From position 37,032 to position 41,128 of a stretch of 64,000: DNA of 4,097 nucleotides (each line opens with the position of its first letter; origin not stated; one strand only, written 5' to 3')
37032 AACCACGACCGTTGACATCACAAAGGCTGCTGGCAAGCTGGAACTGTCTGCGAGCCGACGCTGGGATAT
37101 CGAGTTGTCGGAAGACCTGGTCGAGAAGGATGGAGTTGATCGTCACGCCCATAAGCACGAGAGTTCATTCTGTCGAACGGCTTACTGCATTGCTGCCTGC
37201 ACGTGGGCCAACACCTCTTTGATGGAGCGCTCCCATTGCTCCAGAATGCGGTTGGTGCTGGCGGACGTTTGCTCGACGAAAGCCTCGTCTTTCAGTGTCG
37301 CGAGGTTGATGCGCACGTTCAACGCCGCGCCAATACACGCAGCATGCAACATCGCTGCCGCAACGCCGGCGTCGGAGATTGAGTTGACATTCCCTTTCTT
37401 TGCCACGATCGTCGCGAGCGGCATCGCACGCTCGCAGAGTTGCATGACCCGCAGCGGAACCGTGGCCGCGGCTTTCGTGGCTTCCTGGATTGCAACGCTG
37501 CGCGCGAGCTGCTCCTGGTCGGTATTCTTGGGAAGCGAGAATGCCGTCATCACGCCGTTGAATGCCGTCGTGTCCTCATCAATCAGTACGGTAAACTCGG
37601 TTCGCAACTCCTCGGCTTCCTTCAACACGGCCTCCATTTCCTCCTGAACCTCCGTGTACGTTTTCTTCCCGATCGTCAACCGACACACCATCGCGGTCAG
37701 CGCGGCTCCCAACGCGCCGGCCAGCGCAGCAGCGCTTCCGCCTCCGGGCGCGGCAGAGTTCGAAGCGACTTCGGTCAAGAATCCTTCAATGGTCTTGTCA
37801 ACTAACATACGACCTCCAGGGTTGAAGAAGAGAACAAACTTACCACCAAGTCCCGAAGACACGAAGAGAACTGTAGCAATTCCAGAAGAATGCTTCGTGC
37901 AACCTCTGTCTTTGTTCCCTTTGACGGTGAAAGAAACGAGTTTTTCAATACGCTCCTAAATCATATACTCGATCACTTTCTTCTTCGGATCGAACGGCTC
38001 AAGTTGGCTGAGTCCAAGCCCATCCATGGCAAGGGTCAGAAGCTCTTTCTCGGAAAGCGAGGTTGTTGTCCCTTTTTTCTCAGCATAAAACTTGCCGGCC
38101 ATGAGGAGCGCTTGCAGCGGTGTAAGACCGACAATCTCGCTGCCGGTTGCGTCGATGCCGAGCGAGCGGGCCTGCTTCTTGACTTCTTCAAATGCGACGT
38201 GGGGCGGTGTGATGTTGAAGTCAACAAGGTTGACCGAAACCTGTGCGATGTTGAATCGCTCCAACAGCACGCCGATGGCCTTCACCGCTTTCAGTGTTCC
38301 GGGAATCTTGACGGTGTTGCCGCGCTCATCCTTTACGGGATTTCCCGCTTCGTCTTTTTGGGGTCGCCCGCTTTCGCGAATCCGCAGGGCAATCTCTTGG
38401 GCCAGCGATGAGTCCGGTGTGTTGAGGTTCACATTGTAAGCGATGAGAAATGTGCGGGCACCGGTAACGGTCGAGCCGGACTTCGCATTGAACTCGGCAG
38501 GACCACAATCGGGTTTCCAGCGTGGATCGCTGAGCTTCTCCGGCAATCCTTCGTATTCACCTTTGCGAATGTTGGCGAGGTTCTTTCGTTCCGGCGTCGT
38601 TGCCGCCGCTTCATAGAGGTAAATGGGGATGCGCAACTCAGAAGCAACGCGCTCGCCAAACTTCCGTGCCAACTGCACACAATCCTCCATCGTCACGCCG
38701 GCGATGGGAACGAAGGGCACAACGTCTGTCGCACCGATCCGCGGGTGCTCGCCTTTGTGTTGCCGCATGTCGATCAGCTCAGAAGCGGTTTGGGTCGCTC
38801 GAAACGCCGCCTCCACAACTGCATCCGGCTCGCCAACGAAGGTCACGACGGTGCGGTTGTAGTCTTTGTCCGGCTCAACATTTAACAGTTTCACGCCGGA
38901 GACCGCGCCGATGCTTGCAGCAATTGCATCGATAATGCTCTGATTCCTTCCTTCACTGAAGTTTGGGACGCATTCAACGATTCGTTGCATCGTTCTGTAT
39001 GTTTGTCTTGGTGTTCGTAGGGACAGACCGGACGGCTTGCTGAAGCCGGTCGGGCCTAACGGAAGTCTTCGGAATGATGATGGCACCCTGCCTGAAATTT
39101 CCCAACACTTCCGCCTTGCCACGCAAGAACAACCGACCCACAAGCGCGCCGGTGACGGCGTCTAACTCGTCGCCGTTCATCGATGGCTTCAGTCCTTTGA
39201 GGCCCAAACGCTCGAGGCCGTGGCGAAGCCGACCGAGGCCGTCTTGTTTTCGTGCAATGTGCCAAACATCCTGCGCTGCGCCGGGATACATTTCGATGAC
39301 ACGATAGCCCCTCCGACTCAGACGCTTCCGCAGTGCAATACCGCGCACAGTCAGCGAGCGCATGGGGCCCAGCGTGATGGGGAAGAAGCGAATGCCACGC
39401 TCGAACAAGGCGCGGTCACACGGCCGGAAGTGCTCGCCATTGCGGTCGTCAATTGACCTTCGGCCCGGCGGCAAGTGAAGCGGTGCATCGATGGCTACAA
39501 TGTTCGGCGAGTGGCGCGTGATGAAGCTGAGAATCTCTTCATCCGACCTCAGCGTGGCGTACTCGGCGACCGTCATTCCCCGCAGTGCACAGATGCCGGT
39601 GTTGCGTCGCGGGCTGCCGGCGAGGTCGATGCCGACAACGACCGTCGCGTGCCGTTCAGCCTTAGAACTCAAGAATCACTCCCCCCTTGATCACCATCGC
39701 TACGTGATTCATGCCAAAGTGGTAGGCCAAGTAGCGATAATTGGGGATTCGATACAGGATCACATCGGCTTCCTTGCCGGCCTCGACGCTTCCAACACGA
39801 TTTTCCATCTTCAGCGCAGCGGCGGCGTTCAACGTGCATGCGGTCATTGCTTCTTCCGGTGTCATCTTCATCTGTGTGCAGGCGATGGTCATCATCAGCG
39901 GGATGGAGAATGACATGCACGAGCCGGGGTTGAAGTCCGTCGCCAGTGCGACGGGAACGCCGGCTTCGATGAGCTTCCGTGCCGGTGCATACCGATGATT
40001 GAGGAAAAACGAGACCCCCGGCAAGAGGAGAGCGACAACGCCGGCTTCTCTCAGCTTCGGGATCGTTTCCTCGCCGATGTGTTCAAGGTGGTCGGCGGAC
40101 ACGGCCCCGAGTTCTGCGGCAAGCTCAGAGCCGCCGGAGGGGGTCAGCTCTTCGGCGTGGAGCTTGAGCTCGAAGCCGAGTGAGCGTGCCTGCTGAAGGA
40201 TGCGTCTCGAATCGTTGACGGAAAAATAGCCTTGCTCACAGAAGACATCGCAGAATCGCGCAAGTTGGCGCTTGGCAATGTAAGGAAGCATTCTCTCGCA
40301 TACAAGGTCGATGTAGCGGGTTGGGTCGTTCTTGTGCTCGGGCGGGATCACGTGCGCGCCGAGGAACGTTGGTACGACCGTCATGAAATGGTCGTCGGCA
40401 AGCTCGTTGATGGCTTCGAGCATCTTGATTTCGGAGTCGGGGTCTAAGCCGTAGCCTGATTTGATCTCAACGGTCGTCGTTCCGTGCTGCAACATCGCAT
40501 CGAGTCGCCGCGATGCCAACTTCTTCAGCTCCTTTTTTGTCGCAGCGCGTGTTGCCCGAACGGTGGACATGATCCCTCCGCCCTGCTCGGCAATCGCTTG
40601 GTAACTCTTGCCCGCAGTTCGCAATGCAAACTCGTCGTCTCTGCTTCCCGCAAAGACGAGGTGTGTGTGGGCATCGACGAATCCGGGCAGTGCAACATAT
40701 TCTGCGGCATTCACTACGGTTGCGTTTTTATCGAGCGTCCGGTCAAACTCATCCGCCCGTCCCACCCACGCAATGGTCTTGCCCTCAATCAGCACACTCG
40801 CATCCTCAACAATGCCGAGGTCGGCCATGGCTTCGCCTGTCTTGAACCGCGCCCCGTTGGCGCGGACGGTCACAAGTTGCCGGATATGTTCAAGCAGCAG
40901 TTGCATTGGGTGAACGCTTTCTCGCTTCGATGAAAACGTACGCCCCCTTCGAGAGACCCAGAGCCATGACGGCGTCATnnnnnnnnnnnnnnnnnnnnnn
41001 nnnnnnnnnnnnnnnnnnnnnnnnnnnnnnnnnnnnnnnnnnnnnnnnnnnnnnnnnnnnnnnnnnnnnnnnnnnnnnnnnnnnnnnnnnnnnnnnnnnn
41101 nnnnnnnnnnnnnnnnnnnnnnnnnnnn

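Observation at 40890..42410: Methyltransferase, VOC and Cys-rich mini-ORF translationally coupled inside a histidine-utilisation operon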

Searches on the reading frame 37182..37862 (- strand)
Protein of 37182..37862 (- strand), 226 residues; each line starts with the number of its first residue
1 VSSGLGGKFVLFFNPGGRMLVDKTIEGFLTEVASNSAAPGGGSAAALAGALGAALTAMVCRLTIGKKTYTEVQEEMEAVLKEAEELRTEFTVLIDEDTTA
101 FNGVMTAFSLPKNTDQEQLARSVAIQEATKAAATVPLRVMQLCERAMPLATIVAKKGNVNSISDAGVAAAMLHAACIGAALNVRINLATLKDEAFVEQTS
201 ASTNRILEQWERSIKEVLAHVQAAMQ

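Call 3: search_protein_families(library=pfam, proteins=[window:37182-37862:-], max_evalue=0.01)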
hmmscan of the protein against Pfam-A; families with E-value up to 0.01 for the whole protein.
window:37182-37862:- (226 aa): 1 family
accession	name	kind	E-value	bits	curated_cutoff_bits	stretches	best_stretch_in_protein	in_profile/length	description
PF04961.17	FTCD_C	-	1.4e-69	233.9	24.5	1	24-203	1-180/182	Formiminotransferase-cyclodeaminase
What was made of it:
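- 37182..37862 (-): Formiminotetrahydrofolate cyclodeaminase (FTCD_C). The true start is probably near 37808. Pfam FTCD_C 233.9 bits (call 3).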

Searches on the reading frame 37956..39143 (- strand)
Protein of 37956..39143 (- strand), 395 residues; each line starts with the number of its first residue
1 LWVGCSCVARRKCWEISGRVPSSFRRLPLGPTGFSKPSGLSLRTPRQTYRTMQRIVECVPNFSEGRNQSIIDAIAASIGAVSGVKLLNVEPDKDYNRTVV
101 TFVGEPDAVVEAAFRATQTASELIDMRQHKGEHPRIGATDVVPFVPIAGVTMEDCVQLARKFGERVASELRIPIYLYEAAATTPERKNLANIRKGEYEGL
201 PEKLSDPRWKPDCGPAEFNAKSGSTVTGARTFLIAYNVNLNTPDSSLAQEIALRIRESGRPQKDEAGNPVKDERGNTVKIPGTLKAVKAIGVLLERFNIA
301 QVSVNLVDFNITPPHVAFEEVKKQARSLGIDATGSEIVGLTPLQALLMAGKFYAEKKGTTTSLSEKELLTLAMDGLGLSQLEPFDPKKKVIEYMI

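Call 3: search_protein_families(library=pfam, proteins=[window:37956-39143:-], max_evalue=0.01)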
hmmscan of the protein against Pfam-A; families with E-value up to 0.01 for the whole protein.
window:37956-39143:- (395 aa): 2 families
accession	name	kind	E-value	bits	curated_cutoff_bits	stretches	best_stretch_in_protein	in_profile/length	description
PF07837.17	FTCD_N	-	1.8e-78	262.7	27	1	55-230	1-176/176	Formiminotransferase domain, N-terminal subdomain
PF02971.19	FTCD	-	9.6e-54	181.7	24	1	232-393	1-145/145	Formiminotransferase domain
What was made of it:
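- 37956..38990 (-): Glutamate formimidoyltransferase (FtcD N-terminal type). The likely start is the Met at 38990. Pfam FTCD_N and FTCD (call 3).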

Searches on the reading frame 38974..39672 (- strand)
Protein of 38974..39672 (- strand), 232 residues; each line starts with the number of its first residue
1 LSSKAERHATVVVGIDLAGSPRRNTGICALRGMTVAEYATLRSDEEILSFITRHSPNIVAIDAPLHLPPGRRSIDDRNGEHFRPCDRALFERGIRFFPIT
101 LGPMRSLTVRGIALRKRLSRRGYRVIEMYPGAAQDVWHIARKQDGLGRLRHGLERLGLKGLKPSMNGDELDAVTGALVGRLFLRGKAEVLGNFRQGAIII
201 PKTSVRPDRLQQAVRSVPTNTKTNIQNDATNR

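Call 3: search_protein_families(library=pfam, proteins=[window:38974-39672:-], max_evalue=0.01)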
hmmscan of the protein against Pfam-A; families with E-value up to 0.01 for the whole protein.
window:38974-39672:- (232 aa): 1 family
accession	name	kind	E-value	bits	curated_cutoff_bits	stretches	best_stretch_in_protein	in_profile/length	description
PF04250.19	DUF429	-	2.2e-08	34.5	23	1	14-190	1-208/214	Protein of unknown function (DUF429)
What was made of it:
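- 38974..39672 (-): DUF429 protein, 232 aa. Overlaps the hutI stop by 11 nt and the likely ftcD start by 17 nt. An optional operon member. Pfam DUF429 34.5 bits (call 3).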

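Call 6: search_protein_families(library=ncbifam, proteins=[window:38974-39672:-], max_evalue=0.01)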
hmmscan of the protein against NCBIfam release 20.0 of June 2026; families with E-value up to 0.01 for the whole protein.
window:38974-39672:- (232 aa): 0 families

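Call 62: search_protein_families(library=padloc, proteins=[window:38974-39672:-], max_evalue=0.01)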
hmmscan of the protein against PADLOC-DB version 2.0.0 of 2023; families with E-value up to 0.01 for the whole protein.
window:38974-39672:- (232 aa): 3 families
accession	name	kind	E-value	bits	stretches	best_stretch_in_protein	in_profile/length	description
PDLC05019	PDC-S44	-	7.8e-18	62.6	2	11-133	8-143/259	-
PDLC05020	PDC-S44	-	0.0016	16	1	166-220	213-270/277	-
PDLC05021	PDC-S44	-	0.0063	14.1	0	122-186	167-227/257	-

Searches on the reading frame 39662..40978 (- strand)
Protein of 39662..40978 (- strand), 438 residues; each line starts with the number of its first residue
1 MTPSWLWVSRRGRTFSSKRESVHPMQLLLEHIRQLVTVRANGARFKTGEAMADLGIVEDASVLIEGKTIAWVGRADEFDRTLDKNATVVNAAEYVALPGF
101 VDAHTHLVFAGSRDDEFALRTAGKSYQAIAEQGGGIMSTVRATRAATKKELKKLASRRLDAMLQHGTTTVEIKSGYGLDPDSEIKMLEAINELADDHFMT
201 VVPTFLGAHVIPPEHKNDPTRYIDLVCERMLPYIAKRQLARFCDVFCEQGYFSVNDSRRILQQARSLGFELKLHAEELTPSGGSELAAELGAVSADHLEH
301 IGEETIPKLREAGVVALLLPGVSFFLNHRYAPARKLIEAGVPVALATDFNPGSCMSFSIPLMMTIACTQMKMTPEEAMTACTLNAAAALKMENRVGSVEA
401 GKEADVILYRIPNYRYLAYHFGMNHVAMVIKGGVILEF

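Call 3: search_protein_families(library=pfam, proteins=[window:39662-40978:-], max_evalue=0.01)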
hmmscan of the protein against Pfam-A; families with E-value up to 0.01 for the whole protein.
window:39662-40978:- (438 aa): 3 families
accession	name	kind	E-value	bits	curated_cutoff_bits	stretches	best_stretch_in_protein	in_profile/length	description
PF01979.26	Amidohydro_1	-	5.4e-24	85.5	25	1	96-435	2-344/345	Amidohydrolase family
PF07969.17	Amidohydro_3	-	1.1e-19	71.8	29.7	2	145-434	151-469/472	Amidohydrolase family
PF22039.1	HUTI_composite_bact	-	0.0062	16.6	25.5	0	62-77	3-18/26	Imidazolonepropionase-like composite domain, bacteria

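Call 6: search_protein_families(library=ncbifam, proteins=[window:39662-40906:-], max_evalue=0.01)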
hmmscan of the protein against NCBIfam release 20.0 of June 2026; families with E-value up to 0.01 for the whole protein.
window:39662-40906:- (414 aa): 56 families (the best 25 are shown)
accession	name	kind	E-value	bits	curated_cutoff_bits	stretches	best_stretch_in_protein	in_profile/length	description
TIGR01224.1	hutI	equivalog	2e-145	484.4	298.15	1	34-410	2-376/377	imidazolonepropionase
NF006679.0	PRK09228.1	subfamily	2.7e-19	69.2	351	2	273-387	270-387/433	guanine deaminase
NF006056.0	PRK08204.1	subfamily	1.1e-18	67.2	391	2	229-387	200-381/449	hypothetical protein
TIGR02967.1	guan_deamin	equivalog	1.3e-17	63.9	375.4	2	273-384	245-359/401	guanine deaminase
NF051886.1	XaaProDiPepCaul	equivalog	4.7e-15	55.5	500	2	344-411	332-396/398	Xaa-Pro dipeptidase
NF006549.0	PRK09045.1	equivalog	1.7e-14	53.3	540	1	270-385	256-378/444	TRZ/ATZ family hydrolase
NF006055.0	PRK08203.1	equivalog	2.2e-14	52.8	532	2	273-394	273-399/455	8-oxoguanine deaminase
NF005557.0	PRK07228.1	equivalog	5.9e-12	45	522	2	279-391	261-380/445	5'-deoxyadenosine deaminase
NF011990.0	PRK15446.2-6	subfamily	9.8e-12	44.3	233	2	309-387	292-365/390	alpha-D-ribose 1-methylphosphonate 5-triphosphate diphosphatase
NF006689.0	PRK09237.1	equivalog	1.2e-11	43.8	371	2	305-388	254-338/383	amidohydrolase/deacetylase family metallohydrolase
NF006269.1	PRK08418.1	equivalog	4.3e-10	38.9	320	1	30-155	16-128/408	aminofutalosine deaminase family hydrolase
NF005211.0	PRK06687.1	equivalog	2.1e-09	36.7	703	1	296-385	275-371/419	TRZ/ATZ family protein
TIGR03178.1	allantoinase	equivalog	1.3e-08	34.1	357.85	1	33-100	15-76/441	allantoinase AllB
NF004636.0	PRK05985.1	subfamily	1.8e-08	33.6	408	1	36-171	18-139/398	amidohydrolase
NF004701.0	PRK06038.1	equivalog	4.4e-08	32.3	609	1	29-89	17-75/432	N-ethylammeline chlorohydrolase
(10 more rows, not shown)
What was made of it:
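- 39662..40906 (-): hutI (imidazolonepropionase), 414 aa. Its ATG overlaps the MTase 3' end by 17 nt. NCBIfam TIGR01224 484 bits against a cut-off of 298 (call 6).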

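Call 36: find_related_loci(query=window:39665-40906:-, collection=metagenome_contigs, flank=6000)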
Query window:39665-40906:- (414 aa) in metagenome_contigs; peptide patterns used: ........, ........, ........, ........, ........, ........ (x = any residue, [..] = any of these).
600 stretches matched a pattern (row limit reached: there are more); 571 encode a relative of the query (tblastn E <= 1e-3); the best 80 are kept; 80 distinct loci.
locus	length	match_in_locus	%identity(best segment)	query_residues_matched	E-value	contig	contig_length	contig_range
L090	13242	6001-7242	66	1-414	0e+0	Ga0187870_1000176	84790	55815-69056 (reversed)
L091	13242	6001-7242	66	1-414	0e+0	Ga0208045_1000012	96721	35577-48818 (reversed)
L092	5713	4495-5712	68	1-406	0e+0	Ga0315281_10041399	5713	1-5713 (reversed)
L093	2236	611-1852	65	1-414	0e+0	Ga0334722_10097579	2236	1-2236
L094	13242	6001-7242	64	1-414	0e+0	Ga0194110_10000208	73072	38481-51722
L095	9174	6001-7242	64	1-414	0e+0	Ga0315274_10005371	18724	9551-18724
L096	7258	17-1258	61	1-414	0e+0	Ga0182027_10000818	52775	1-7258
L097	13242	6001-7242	60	1-414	0e+0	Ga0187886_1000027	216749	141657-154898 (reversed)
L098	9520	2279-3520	62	1-414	1e-179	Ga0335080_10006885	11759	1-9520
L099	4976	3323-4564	65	1-414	0e+0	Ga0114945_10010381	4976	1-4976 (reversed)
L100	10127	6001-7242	60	1-414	5e-179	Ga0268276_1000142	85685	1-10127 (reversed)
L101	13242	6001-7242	60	1-414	5e-177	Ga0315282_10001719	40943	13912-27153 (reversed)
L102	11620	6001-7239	61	1-413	3e-176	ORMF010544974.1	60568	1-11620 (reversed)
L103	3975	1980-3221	60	1-414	8e-179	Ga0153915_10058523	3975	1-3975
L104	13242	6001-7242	61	1-414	2e-171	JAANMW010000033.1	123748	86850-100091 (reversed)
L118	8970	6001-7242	58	1-414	6e-165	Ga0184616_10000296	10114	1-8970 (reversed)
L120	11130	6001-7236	60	1-414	3e-161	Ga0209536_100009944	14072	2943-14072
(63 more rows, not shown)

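Call 58: search_protein_families(library=pfam, proteins=[L118:3415-4626:+, L118:4628-5749:+, L120:3599-4819:+, L097:4892-5773:+, L102:5057-5677:+], max_evalue=0.001)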
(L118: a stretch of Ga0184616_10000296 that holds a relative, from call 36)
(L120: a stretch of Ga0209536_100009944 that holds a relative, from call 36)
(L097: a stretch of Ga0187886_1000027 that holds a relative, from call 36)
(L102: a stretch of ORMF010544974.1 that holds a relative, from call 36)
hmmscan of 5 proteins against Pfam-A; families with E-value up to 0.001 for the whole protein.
L118:3415-4626:+ (403 aa): 1 family
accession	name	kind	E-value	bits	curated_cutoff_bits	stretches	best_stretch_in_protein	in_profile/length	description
PF07228.17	SpoIIE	-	5.8e-43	147.5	25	1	210-403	2-192/192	Stage II sporulation protein E (SpoIIE)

L118:4628-5749:+ (373 aa): 1 family
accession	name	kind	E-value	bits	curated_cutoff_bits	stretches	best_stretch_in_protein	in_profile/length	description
PF18958.6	DUF5700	-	4.5e-21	75.9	25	1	99-354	51-281/283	Putative zinc dependent peptidase (DUF5700)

L120:3599-4819:+ (406 aa): 1 family
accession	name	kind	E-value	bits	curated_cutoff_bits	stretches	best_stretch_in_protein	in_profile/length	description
PF07228.17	SpoIIE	-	7.4e-45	153.7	25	1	211-401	3-191/192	Stage II sporulation protein E (SpoIIE)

L097:4892-5773:+ (293 aa): 0 families

L102:5057-5677:+ (206 aa): 3 families
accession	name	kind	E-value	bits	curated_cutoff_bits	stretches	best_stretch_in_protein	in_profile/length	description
PF00583.31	Acetyltransf_1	-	1.2e-18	68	20.7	1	97-192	24-115/116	Acetyltransferase (GNAT) family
PF13508.13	Acetyltransf_7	-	5e-10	40.1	27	1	110-192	6-81/84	Acetyltransferase (GNAT) domain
PF13673.13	Acetyltransf_10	-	9.7e-06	26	23.6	1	104-195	28-109/128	Acetyltransferase (GNAT) domain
